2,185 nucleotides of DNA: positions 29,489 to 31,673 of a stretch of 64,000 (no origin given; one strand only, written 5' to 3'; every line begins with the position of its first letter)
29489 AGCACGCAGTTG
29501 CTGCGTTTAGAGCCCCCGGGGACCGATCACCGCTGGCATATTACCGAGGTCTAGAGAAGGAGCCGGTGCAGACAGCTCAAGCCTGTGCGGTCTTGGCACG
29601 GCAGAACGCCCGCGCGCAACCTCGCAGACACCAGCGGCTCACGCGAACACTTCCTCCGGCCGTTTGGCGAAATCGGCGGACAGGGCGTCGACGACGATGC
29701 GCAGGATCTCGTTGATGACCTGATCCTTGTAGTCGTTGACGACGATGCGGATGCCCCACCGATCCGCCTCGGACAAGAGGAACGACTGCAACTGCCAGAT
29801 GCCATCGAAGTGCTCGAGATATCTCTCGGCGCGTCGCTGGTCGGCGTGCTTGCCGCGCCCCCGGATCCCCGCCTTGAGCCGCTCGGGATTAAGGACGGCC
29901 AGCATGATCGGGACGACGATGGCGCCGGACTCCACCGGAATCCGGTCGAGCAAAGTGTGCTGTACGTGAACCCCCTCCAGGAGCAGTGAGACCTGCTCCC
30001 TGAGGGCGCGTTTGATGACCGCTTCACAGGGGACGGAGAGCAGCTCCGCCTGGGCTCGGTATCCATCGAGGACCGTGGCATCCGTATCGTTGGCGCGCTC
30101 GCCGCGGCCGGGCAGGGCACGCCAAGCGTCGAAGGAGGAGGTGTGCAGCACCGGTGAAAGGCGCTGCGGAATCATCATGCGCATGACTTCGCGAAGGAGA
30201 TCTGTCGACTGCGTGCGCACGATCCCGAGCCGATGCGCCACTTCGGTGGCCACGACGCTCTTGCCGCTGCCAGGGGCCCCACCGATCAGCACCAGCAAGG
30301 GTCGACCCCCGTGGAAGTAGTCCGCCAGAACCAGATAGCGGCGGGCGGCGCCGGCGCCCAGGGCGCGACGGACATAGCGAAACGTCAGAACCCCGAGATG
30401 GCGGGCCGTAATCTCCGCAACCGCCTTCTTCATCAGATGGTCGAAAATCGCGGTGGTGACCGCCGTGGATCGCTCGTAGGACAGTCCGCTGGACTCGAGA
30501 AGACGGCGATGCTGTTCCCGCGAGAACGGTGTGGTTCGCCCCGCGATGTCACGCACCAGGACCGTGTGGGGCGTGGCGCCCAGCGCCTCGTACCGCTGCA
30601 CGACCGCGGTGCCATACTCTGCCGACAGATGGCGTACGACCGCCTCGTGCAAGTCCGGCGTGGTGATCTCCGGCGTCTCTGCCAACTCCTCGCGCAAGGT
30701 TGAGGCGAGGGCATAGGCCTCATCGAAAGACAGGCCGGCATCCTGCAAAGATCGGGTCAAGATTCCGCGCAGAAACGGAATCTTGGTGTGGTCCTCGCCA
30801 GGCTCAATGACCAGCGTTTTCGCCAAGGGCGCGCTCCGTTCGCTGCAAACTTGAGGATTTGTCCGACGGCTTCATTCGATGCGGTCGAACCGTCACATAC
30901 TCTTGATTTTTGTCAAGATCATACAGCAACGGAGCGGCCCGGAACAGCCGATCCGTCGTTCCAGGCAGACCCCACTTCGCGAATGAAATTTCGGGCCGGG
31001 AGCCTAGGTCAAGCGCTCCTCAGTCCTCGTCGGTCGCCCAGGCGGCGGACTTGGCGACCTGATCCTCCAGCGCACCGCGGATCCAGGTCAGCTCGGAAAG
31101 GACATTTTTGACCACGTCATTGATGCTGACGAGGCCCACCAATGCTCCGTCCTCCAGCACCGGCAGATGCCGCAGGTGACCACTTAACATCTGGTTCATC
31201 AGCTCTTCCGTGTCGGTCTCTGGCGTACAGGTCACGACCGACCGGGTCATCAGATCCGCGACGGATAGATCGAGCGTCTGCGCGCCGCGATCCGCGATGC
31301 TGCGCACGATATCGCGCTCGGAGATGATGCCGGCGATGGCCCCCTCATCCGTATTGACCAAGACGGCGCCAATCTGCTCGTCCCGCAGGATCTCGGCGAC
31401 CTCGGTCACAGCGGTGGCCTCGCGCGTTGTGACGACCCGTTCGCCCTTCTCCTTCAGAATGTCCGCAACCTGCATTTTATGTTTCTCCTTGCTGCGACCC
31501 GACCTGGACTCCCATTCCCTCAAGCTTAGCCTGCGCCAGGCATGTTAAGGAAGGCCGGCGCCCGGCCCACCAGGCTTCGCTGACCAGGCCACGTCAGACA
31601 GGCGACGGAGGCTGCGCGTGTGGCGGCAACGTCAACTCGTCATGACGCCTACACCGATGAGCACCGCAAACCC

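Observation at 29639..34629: Predicted operon of M20 peptidase, P-loop protein, two CBS proteins and a 2-phosphoglycerate-kinase-like protein, with a FixK box and a neighbouring histidine phosphatase: a possible bacterial (cyclic) 2,3-diphosphoglycerate-type pathway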

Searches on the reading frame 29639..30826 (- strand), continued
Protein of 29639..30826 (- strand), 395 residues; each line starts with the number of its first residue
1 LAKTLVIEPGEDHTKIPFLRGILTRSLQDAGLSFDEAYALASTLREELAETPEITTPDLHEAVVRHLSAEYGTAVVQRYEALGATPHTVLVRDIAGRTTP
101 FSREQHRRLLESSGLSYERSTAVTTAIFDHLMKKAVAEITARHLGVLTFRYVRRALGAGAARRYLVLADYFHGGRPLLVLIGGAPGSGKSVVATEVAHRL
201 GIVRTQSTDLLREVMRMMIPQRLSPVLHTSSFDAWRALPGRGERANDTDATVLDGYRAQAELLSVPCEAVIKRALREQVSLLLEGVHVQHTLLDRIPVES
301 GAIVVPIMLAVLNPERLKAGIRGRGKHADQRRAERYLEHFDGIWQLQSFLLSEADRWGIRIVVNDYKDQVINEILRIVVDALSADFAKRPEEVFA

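Call 36: search_protein_families(library=ncbifam, proteins=[L036:11207-12481:+, L038:7775-8860:-, L018:327-1007:-, L047:2682-4133:+, L036:8195-9931:+, L068:11205-12713:-, L083:15678-16565:-, L032:16657-17472:+, L061:3851-4774:+, L027:4657-5922:-], max_evalue=0.00001)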
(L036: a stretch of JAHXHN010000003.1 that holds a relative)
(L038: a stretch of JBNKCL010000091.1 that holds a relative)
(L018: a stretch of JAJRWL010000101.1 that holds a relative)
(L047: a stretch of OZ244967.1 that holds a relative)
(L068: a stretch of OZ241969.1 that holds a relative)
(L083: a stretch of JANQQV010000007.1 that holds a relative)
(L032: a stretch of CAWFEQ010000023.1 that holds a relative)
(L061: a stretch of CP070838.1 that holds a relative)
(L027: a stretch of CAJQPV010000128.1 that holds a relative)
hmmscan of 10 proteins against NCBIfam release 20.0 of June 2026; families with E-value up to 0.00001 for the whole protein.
L036:11207-12481:+ (424 aa): 6 families
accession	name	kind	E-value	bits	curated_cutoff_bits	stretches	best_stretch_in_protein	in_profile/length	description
NF003104.0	PRK04024.1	equivalog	7.4e-105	351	489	1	5-415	3-410/412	2,3-bisphosphoglycerate-independent phosphoglycerate mutase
TIGR00306.2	apgM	subfamily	9.8e-101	337.6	320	1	6-405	1-402/403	2,3-bisphosphoglycerate-independent phosphoglycerate mutase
NF003160.0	PRK04135.1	equivalog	8.5e-63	212.4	468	1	5-415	16-401/403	2,3-bisphosphoglycerate-independent phosphoglycerate mutase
NF038358.1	phophono_PhpG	equivalog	3.6e-59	200.6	545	1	8-405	3-414/417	CMP-5'-phosphonoformate--3-phosphoglycerate phosphonoformyl transferase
NF003242.0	PRK04200.1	equivalog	3.8e-59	200.5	426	1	6-406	2-393/395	cofactor-independent phosphoglycerate mutase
TIGR02535.1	hyp_Hser_kinase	hypoth_equivalog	1.9e-57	194.8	446.3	1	6-402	2-392/397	proposed homoserine kinase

L038:7775-8860:- (361 aa): 3 families
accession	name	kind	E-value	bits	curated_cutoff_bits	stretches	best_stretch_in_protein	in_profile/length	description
TIGR02135.1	phoU_full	equivalog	1.5e-38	132.6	130.25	1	6-212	1-210/212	phosphate signaling complex protein PhoU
NF008332.0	PRK11115.1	equivalog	6.2e-30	104.5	342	1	8-212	14-220/239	phosphate signaling complex protein PhoU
TIGR02689.1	ars_reduc_gluta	equivalog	5.8e-06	26.5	157.6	0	221-303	3-82/126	arsenate reductase, glutathione/glutaredoxin type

L018:327-1007:- (226 aa): 1 family
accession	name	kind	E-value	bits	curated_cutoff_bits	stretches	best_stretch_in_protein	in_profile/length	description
TIGR00153.1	TIGR00153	hypoth_equivalog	3.9e-45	154.2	104.3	1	9-226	7-215/217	TIGR00153 family protein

L047:2682-4133:+ (483 aa): 0 families

L036:8195-9931:+ (578 aa): 92 families (the best 25 are shown)
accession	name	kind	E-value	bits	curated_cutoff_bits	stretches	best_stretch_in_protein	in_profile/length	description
NF007135.0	PRK09581.1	equivalog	1.9e-31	109.4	474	1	15-145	6-136/457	PleD family two-component system response regulator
NF045944.1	ResRegRpaBCyano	equivalog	1.3e-27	96.7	330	1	15-131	1-114/229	response regulator transcription factor RpaB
TIGR02154.1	PhoB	equivalog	4.8e-27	94.7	296.2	1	15-149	6-141/226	phosphate regulon transcriptional regulator PhoB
NF053854.1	RespRegPhoBBctds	equivalog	1.2e-24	87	270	1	15-131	2-117/225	two-component system response regulator PhoB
NF008099.0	PRK10841.1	equivalog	7.5e-23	80.2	920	1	9-127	822-938/949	two-component system sensor histidine kinase RcsC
NF040689.1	MtrAB_MtrA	equivalog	7.9e-23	80.9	300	1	15-138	2-122/219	MtrAB system response regulator MtrA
NF051850.1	RespRegRprY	equivalog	3e-22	79.2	370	1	15-142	8-134/234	response regulator transcription factor RprY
NF040534.1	resp_reg_YycF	equivalog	3.5e-22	78.8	340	1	15-131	4-117/231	response regulator YycF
NF033120.0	vanR_FM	exception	9.9e-22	77.7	460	1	15-132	7-122/231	vancomycin resistance response regulator transcription factor, VanR-F/VanR-M family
NF041733.1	resp_reg_CseB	equivalog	1e-21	77.4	350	1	15-137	4-123/228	two-component system response regulator CseB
NF041367.1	CheY_Halo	equivalog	3.9e-21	75.6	200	1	15-118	2-103/114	chemotaxis protein CheY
TIGR01387.1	cztR_silR_copR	subfamily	2.3e-20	73.2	279.2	1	15-148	2-133/218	heavy metal response regulator transcription factor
NF007982.1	PRK10710.1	equivalog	2.6e-20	73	380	1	10-187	6-182/235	envelope stress response regulator BaeR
NF008469.0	PRK11361.1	equivalog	6.7e-20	71.2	714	1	14-145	7-136/461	acetoacetate metabolism transcriptional regulator AtoC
NF008318.0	PRK11107.1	equivalog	1.3e-19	69.8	890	1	14-128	670-784/920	two-component sensor histidine kinase BarA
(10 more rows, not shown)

L068:11205-12713:- (502 aa): 3 families
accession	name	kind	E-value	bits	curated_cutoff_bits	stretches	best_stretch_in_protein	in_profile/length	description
NF008260.0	PRK11031.1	equivalog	1.3e-127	426.9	624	1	12-499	8-493/496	guanosine-5'-triphosphate,3'-diphosphate diphosphatase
NF008108.0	PRK10854.1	equivalog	1e-119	400.1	864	1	7-499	8-503/513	exopolyphosphatase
TIGR03706.1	exo_poly_only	exception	1.2e-86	290.7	307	1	12-304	2-298/300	exopolyphosphatase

L083:15678-16565:- (295 aa): 3 families
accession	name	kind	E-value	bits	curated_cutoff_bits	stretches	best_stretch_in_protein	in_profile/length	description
TIGR02136.1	ptsS_2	subfamily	1e-68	231.7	206.6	1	13-285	14-294/295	phosphate ABC transporter substrate-binding protein PstS family protein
TIGR00975.1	3a0107s03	equivalog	9.7e-15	54.4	205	1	30-239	1-225/315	phosphate ABC transporter substrate-binding protein PstS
TIGR04505.1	PtsS_plasma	equivalog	2.9e-06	26.9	175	0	116-220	161-270/334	phosphate ABC transporter substrate-binding protein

L032:16657-17472:+ (271 aa): 188 families (the best 25 are shown)
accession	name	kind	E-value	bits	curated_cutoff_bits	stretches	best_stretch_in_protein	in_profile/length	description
TIGR02211.1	LolD_lipo_ex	equivalog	4.5e-73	245.4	307.75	1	41-258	3-220/221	lipoprotein-releasing ABC transporter ATP-binding protein LolD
NF007826.0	PRK10535.1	equivalog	2.7e-69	234.1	966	1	36-264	1-228/648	macrolide ABC transporter ATP-binding protein/permease MacB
NF007879.0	PRK10584.1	equivalog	2e-67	227.2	336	1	36-258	3-225/228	putative ABC transporter ATP-binding protein YbbA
NF008639.0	PRK11629.1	equivalog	3.8e-67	226.1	360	1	38-262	5-229/234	lipoprotein-releasing ABC transporter ATP-binding protein LolD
TIGR02982.1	heterocyst_DevA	subfamily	7.6e-66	221.8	295.8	1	40-257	2-219/220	ABC exporter ATP-binding subunit, DevA family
TIGR02673.1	FtsE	equivalog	5.5e-62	209.2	264.85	1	40-255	2-213/214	cell division ATP-binding protein FtsE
NF038007.1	ABC_ATP_DarD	equivalog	8.5e-61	205.2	375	1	40-257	2-218/218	darobactin export ABC transporter ATP-binding protein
TIGR03608.1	L_ocin_972_ABC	subfamily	1.2e-56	191.5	254.85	1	53-251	8-205/206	putative bacteriocin export ABC transporter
TIGR02315.1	ABC_phnC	equivalog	7e-51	173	266.1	1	40-262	2-229/243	phosphonate ABC transporter ATP-binding protein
NF040933.2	ABC_arch_GlcV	equivalog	3.1e-50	171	450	1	40-265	3-228/357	glucose ABC transporter ATP-binding protein GlcV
NF006987.0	PRK09452.1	equivalog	8.6e-50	169.5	482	1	34-264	12-233/378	spermidine/putrescine ABC transporter ATP-binding protein PotA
NF007027.0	PRK09493.1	equivalog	1.3e-49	168.7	379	1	40-271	2-228/240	glutamine ABC transporter ATP-binding protein GlnQ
TIGR02314.1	ABC_MetN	equivalog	8.8e-49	166.3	499.7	1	40-270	2-232/343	methionine ABC transporter ATP-binding protein MetN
TIGR03265.1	PhnT2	equivalog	1.2e-47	162.8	457.7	1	40-265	5-221/353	putative 2-aminoethylphosphonate ABC transporter ATP-binding protein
TIGR01186.1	proV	subfamily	6.8e-47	160.3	326.6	1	60-265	10-216/363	betaine/proline/choline family ABC transporter ATP-binding protein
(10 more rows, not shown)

L061:3851-4774:+ (307 aa): 16 families
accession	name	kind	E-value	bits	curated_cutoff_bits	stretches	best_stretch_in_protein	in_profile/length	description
TIGR02138.1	phosphate_pstC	equivalog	3.2e-83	279.2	196.45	1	23-303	2-294/296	phosphate ABC transporter permease subunit PstC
TIGR00974.1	3a0107s02c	equivalog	8.3e-47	159.6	193.45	1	27-302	6-268/272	phosphate ABC transporter permease PstA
NF008435.0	PRK11275.1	equivalog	3.9e-42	144.5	502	2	157-302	165-310/319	phosphate ABC transporter permease PstC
NF008430.0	PRK11268.1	equivalog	3e-18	65.9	439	1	62-241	62-232/295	phosphate ABC transporter permease PstA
TIGR02141.1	modB_ABC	equivalog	1.7e-15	57.3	182.6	1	91-257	5-179/208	molybdate ABC transporter permease subunit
TIGR01581.1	Mo_ABC_porter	hypoth_equivalog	2e-13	50.4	210.3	1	92-245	33-186/225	ABC transporter permease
NF038017.1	ABC_perm1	subfamily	1.9e-12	47.6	100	1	92-268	4-170/184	ABC transporter permease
NF006939.0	PRK09421.1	equivalog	3.5e-12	46.2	262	1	88-293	14-216/230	molybdate ABC transporter permease subunit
NF008208.0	PRK10971.1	equivalog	6.5e-10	39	415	1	119-242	92-220/277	sulfate/thiosulfate ABC transporter permease CysT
TIGR00969.1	3a0106s02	subfamily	2.6e-09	36.9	240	1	120-249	96-227/272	sulfate ABC transporter permease subunit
NF008049.0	PRK10782.1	subfamily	1.9e-08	34.3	212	1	120-225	53-152/217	methionine ABC transporter permease MetI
TIGR02140.1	permease_CysW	equivalog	2e-08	34.1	329.1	1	89-243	52-210/261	sulfate ABC transporter permease subunit CysW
NF040839.1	tungstate_WtpB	equivalog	2.2e-08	34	340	1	89-241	49-204/251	tungstate ABC transporter permease WtpB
TIGR02139.1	permease_CysT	equivalog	7.4e-08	32.3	246.1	1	123-258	88-223/265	sulfate ABC transporter permease subunit CysT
TIGR03255.1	PhnV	equivalog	6e-07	29.4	358.7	1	70-240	56-219/270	2-aminoethylphosphonate ABC transport system, membrane component PhnV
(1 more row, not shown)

L027:4657-5922:- (421 aa): 2 families
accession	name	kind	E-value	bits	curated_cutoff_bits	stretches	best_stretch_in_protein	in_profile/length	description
NF053884.1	SulfPermCysPBac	equivalog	5.6e-33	114.2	400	2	13-177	3-157/354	sulfate permease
NF033774.1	phos_trans_PitA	exception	7.3e-26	90.8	800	2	305-416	382-495/498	inorganic phosphate transporter PitA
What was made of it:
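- The neighbours were identified by NCBIfam as PstS, PstC, PhoU, a PitA-like transporter, a TIGR00153 protein and Ppx/GppA (call 36).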

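Call 77: search_solved_structures(query=A2, max_evalue=0.01)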
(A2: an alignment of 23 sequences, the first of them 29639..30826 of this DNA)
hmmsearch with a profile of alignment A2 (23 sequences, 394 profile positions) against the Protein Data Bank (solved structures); distinct sequences matched with E-value up to 0.01: 5.
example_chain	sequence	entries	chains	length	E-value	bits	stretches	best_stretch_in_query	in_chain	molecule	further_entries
9d2f_A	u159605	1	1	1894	1.2e-05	27.6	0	173-212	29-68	Adenylate kinase 9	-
9fqr_Xf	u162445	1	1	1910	0.00021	23.4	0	173-212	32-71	Cilia- and flagella-associated protein 276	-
1zd8_A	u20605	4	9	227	0.0032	19.5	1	178-214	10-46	GTP:AMP phosphotransferase mitochondrial | GTP:AMP phosphotransferase AK3, mitochondrial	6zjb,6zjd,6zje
2ak3_A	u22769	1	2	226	0.0041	19.2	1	179-214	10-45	ADENYLATE KINASE ISOENZYME-3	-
4pzl_A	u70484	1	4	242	0.0097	18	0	177-215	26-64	Adenylate kinase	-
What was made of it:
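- No solved structure exists from which to read the active site (call 77).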

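Call 80: find_encoding_contigs(protein=P0124, flank=10000, max_places=1)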
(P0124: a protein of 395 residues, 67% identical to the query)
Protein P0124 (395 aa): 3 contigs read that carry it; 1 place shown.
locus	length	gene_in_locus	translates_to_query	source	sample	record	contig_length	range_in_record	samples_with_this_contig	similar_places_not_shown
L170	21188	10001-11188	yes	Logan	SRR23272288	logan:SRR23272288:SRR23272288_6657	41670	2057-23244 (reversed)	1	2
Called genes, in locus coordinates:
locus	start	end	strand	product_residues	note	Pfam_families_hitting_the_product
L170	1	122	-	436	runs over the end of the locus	PF01595:CNNM, PF00571:CBS (weak), PF03471:CorC_HlyC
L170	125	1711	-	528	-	PF01595:CNNM, PF00571:CBS (weak), PF03471:CorC_HlyC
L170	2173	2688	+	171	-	PF00582:Usp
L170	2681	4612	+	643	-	PF02690:Na_Pi_cotrans, PF01895:PhoU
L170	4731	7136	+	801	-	PF13089:PP_kinase_N, PF02503:PP_kinase, PF17941:PP_kinase_C_1, PF13091:PLDc_2 (faint), PF13090:PP_kinase_C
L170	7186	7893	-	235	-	PF01865:PhoU_div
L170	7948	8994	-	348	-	PF01384:PHO4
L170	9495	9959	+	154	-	PF00571:CBS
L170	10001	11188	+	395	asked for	PF03477:ATP-cone (faint), PF06414:Zeta_toxin (faint), PF13238:AAA_18 (faint)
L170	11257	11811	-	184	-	PF01814:Hemerythrin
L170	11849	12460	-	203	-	-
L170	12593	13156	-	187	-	PF00300:His_Phos_1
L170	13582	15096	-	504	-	PF01425:Amidase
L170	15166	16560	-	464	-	PF01425:Amidase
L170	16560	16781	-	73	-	-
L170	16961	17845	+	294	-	PF02653:BPD_transp_2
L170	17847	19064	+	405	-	PF13433:Peripla_BP_5, PF13458:Peripla_BP_6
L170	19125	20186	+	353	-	PF02653:BPD_transp_2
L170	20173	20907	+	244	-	PF02463:SMC_N (faint), PF00005:ABC_tran, PF13304:AAA_21 (weak)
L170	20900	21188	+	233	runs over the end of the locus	PF00005:ABC_tran, PF13304:AAA_21 (faint)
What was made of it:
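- The same junction holds different cargo in L170 (call 80).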

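Call 85: search_protein_families(library=padloc, proteins=[window:29639-30826:-], max_evalue=0.001)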
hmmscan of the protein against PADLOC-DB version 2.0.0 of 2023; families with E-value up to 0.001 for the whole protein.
window:29639-30826:- (395 aa): 0 families

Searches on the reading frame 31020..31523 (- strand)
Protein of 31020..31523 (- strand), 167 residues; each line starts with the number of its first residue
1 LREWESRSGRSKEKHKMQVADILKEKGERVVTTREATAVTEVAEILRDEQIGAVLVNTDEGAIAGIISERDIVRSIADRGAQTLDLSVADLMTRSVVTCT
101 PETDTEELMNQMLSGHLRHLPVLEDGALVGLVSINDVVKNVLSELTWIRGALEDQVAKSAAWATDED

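Call 3: search_protein_families(library=pfam, proteins=[window:31020-31523:-], max_evalue=0.01)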
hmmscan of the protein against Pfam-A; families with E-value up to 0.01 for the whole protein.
window:31020-31523:- (167 aa): 1 family
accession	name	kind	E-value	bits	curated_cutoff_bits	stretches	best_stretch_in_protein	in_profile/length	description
PF00571.33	CBS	-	1.1e-22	80.6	24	2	88-141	1-55/57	CBS domain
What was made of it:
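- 31020..31475 (-): Module B: CBS-pair protein (151 aa from the ATG with an AAGGAG ribosome-binding site); conserved upstream partner of the kinase in alphaproteobacteria. Pfam CBS E 1e-22 (call 3).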

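Call 4: search_protein_families(library=ncbifam, proteins=[window:31020-31523:-], max_evalue=0.01)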
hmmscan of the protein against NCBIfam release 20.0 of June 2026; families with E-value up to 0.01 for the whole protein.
window:31020-31523:- (167 aa): 25 families
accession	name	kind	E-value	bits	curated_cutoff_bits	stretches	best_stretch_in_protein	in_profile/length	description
NF041552.1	TF_PrdR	equivalog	1.4e-14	53.3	795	1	14-148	3-132/577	sigma-54 dependent transcriptional regulator PrdR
TIGR01302.1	IMP_dehydrog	equivalog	2.1e-12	46.7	481.5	2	33-140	93-199/450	IMP dehydrogenase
NF008141.0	PRK10892.1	equivalog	6.8e-11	42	505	1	13-139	200-324/328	arabinose-5-phosphate isomerase KdsD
NF053603.1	HhpR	exception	5.3e-09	35.7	520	1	87-143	223-280/282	CBS domain-containing high hydrostatic pressure regulator HhpR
TIGR00393.1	kpsF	subfamily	1.7e-08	34.4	203.7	1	16-132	154-267/268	KpsF/GutQ family sugar-phosphate isomerase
NF011447.0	PRK14869.2-3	equivalog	1.9e-08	33.3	522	1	19-77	70-125/540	putative manganese-dependent inorganic diphosphatase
NF011440.0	PRK14869.1-2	equivalog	3.9e-08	32.4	746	2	15-76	65-123/541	putative manganese-dependent inorganic diphosphatase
NF011449.0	PRK14869.2-5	equivalog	1.1e-07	31.3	411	1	16-139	66-203/451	putative manganese-dependent inorganic diphosphatase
NF038279.1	TF_CBS_SpxR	exception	2.9e-07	29.6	600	1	21-158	192-322/427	CBS-HotDog domain-containing transcription factor SpxR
NF053704.1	TransRegCcpNBacil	equivalog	3e-07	30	260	1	17-125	72-180/208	transcriptional regulator CcpN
NF011443.0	PRK14869.1-5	equivalog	3.7e-07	28.9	335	1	83-144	66-128/546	putative manganese-dependent inorganic diphosphatase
NF002505.0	PRK01862.1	equivalog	9.5e-07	27.8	482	1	12-140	442-569/577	ClcB-like voltage-gated chloride channel protein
NF041569.1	A-tRNAntase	equivalog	9.8e-07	27.4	1440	1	29-146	318-431/880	A-adding tRNA nucleotidyltransferase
NF005869.0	PRK07807.1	equivalog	3.5e-06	26.3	549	1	28-142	97-205/479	GuaB1 family IMP dehydrogenase-related protein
NF041630.1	CBS_CbpB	equivalog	3.6e-06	26.9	125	1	28-114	19-109/143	cyclic-di-AMP-binding protein CbpB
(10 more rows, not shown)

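Call 85: search_protein_families(library=padloc, proteins=[window:31020-31475:-], max_evalue=0.001)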
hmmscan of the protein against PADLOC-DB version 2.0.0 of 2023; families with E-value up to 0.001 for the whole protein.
window:31020-31475:- (151 aa): 0 families
